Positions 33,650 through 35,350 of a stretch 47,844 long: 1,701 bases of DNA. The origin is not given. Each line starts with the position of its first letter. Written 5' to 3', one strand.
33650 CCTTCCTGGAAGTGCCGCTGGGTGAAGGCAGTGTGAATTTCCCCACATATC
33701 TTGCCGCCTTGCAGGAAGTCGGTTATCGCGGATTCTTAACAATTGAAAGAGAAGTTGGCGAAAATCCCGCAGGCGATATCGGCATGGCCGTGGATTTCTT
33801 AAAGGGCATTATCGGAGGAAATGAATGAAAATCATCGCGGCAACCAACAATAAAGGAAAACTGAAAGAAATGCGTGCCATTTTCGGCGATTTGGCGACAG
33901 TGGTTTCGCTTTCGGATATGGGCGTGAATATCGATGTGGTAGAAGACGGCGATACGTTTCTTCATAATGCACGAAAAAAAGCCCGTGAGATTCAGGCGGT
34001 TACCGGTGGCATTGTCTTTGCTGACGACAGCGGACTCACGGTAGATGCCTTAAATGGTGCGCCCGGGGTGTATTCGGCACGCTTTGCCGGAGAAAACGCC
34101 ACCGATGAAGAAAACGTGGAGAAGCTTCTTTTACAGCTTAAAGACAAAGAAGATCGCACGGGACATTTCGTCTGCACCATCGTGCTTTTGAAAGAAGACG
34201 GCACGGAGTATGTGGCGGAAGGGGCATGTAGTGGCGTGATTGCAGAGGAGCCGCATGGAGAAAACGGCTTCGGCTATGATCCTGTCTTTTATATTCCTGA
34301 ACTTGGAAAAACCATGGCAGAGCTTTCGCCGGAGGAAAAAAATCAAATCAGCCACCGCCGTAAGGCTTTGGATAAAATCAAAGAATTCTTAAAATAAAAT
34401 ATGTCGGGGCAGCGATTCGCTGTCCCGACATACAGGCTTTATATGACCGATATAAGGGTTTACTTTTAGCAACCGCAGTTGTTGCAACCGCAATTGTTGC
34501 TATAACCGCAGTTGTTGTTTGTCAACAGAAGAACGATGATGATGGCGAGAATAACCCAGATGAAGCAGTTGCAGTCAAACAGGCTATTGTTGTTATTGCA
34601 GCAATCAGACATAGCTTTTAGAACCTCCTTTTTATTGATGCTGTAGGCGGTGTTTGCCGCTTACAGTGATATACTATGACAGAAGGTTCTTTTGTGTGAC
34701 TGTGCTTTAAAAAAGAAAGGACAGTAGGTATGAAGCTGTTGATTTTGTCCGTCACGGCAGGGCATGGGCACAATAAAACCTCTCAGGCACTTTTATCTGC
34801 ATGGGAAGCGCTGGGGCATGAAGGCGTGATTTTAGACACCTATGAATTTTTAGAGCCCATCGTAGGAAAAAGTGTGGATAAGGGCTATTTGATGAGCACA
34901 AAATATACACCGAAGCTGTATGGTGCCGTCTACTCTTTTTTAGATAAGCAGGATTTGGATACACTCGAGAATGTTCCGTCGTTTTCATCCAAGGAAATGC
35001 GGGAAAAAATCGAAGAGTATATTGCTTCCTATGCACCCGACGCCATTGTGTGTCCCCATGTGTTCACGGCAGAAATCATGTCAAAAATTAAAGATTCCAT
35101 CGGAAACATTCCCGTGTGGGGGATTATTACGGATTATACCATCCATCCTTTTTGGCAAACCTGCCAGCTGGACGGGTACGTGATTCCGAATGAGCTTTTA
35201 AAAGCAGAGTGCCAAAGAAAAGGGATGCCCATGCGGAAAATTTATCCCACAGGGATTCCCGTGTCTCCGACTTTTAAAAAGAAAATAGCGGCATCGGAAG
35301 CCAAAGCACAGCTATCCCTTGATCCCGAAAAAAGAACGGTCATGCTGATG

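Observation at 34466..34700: Unannotated 48-aa peptide with 9 Cys, a single TM helix, an internal DNA triple repeat and a sigma-K-like promoter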

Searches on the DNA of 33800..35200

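Call 4: search_rna_families(source=window, start=33800, end=35200, threshold=evalue, max_evalue=1)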
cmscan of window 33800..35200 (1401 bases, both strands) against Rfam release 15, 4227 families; matches with E-value up to 1: 2.
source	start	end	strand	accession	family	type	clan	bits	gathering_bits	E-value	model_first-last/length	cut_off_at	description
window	34366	34470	+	RF00243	traJ_5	Cis-reg;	CL00016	23.8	50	0.42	1-109/109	no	traJ 5' UTR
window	34481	34544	+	RF03036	osmY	Gene; sRNA;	-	19.2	46.9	0.15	1-72/72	no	osmY RNA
